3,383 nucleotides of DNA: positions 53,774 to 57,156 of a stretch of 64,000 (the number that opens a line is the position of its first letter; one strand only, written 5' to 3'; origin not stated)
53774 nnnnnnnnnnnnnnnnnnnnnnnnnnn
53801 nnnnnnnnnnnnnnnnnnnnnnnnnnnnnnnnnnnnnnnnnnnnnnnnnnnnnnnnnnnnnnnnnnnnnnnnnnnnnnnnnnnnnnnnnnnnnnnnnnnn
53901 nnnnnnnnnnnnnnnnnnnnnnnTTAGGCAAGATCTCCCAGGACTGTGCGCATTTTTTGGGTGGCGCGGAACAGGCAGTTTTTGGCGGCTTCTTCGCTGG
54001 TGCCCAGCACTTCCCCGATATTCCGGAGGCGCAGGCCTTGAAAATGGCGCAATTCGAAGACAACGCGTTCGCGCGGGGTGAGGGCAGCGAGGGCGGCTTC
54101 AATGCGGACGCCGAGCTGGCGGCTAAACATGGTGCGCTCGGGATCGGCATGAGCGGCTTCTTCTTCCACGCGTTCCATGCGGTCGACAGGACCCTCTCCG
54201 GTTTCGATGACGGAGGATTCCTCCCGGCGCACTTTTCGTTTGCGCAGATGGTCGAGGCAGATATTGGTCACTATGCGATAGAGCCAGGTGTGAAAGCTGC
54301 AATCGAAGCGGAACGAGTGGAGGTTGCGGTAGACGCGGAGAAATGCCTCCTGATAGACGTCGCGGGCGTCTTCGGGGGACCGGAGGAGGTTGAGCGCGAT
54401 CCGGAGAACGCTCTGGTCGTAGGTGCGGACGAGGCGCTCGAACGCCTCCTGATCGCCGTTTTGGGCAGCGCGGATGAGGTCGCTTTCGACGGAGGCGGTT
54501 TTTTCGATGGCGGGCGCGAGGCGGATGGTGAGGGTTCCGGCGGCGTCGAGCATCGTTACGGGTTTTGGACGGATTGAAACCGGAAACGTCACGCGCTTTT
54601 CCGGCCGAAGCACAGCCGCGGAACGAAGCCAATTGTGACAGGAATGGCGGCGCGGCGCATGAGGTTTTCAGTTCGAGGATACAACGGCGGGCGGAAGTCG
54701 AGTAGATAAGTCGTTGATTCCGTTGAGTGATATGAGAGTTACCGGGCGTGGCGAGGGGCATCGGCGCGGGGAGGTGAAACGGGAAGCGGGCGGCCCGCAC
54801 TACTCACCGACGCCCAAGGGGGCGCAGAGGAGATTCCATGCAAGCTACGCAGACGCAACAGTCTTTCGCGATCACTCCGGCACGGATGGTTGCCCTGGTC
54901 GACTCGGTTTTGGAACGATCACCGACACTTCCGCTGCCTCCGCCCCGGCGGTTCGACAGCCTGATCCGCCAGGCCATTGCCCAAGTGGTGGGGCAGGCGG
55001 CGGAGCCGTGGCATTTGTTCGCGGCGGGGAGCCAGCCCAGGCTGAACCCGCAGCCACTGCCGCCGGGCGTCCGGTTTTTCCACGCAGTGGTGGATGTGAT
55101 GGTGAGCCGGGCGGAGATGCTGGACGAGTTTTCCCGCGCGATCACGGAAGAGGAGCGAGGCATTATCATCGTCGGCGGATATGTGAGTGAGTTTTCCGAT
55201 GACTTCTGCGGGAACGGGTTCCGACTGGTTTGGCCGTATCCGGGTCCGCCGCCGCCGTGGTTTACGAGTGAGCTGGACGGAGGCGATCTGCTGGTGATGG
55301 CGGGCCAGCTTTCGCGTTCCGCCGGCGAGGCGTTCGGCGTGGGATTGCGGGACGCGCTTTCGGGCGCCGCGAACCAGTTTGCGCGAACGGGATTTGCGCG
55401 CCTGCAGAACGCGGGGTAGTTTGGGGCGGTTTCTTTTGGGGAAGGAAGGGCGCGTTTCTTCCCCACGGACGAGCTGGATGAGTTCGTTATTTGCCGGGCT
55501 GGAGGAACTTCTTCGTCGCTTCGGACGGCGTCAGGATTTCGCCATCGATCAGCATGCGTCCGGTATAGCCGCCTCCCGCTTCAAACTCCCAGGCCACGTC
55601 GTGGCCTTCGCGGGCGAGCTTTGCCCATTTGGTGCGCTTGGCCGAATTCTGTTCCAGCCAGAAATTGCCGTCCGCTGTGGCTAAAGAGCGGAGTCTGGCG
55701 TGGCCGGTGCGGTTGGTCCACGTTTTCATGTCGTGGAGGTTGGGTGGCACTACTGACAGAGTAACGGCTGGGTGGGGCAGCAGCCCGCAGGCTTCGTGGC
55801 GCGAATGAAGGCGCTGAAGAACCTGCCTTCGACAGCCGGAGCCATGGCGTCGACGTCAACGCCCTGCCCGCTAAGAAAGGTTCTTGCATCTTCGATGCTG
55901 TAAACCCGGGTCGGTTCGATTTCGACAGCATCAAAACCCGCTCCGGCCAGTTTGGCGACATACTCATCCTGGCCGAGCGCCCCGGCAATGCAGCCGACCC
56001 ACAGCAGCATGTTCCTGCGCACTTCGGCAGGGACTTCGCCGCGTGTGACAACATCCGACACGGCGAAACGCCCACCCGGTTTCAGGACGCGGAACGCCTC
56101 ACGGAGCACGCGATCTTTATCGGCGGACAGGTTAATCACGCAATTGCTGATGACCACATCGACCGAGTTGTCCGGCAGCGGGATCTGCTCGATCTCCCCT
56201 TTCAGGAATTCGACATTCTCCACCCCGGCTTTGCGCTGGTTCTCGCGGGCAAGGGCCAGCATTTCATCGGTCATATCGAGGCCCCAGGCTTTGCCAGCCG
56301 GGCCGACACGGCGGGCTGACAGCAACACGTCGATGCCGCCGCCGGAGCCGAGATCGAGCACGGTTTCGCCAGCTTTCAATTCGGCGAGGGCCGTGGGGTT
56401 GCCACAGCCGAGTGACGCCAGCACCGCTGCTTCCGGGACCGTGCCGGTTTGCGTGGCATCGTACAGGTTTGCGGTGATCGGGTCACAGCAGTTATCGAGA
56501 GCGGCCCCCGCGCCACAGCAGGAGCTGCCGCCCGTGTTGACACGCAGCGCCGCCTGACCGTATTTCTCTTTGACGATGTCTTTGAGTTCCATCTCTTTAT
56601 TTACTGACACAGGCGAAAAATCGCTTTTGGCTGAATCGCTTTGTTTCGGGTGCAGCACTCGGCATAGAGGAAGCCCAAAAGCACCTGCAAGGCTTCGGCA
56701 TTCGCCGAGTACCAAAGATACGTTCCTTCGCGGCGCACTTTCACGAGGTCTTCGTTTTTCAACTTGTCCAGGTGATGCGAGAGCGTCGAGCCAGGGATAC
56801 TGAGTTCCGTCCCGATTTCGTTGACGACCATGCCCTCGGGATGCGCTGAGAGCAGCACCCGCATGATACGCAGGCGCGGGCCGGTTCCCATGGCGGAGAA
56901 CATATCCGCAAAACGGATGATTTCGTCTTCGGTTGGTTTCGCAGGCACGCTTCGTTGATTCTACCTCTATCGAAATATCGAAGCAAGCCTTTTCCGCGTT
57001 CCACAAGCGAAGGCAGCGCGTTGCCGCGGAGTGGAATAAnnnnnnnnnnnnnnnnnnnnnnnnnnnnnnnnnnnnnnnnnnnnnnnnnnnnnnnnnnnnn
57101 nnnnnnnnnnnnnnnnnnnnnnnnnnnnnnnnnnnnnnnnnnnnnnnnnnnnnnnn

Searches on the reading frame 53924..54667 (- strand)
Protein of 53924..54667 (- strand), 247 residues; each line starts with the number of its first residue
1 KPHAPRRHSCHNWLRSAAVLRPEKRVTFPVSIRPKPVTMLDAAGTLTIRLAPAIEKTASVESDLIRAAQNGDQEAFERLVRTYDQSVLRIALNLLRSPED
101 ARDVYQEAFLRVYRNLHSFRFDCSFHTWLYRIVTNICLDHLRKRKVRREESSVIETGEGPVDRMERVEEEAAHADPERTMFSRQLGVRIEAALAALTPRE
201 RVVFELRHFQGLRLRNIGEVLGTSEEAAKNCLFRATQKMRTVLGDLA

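Call 41: search_protein_families(library=pfam, proteins=[window:53924-54667:-], max_evalue=0.0001)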
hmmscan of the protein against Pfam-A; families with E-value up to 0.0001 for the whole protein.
window:53924-54667:- (247 aa): 4 families
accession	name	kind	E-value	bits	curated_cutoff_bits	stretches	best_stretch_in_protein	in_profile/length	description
PF04542.20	Sigma70_r2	-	6.6e-20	71.1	24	1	79-145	1-69/71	Sigma-70 region 2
PF08281.18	Sigma70_r4_2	-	1.7e-11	44.1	25.7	1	188-239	3-54/54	Sigma-70, region 4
PF04545.22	Sigma70_r4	-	7e-11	41.9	24.1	1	192-240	1-49/50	Sigma-70, region 4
PF07638.17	Sigma70_ECF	-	4.1e-08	33.8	21.1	1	62-239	5-179/185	ECF sigma factor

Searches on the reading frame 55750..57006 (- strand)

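Call 83: search_protein_families(library=pfam, proteins=[window:55750-57006:-], max_evalue=0.001)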
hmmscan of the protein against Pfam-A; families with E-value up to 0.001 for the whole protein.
window:55750-57006:- (418 aa): 12 families
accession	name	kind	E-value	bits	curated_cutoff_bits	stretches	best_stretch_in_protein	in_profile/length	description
PF13847.12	Methyltransf_31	-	9e-38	129.7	27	1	211-349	2-137/145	Methyltransferase domain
PF08241.18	Methyltransf_11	-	4.4e-24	85.4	21.2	1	217-315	1-94/95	Methyltransferase domain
PF13649.12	Methyltransf_25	-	2.3e-23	83.1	27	1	216-312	1-97/97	Methyltransferase domain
PF01209.24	Ubie_methyltran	-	1.4e-19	70.9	20.1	1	210-317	45-152/233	ubiE/COQ5 methyltransferase family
PF08242.18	Methyltransf_12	-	3.2e-13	50.7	30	1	217-314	1-98/98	Methyltransferase domain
PF13489.12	Methyltransf_23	-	1.2e-10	41.8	27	1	206-325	16-125/164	Methyltransferase domain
PF06325.19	PrmA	-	1.2e-07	32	22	1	210-320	159-262/296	Ribosomal protein L11 methyltransferase (PrmA)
PF05148.21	Methyltransf_8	-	1.4e-07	32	27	1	270-323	111-163/219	Hypothetical methyltransferase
PF01135.25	PCMT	-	3e-07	30.9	20.3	1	206-313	67-168/210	Protein-L-isoaspartate(D-aspartate) O-methyltransferase (PCMT)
PF20922.3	Anamorsin_N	-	4.1e-06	27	27.1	1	259-324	33-95/163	Anamorsin, N-terminal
PF05175.20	MTS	-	5.5e-06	26.6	23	1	212-316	31-138/170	Methyltransferase small domain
PF01170.24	UPF0020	-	1.7e-05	25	22.3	1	239-288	78-128/197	RMKL-like, methyltransferase domain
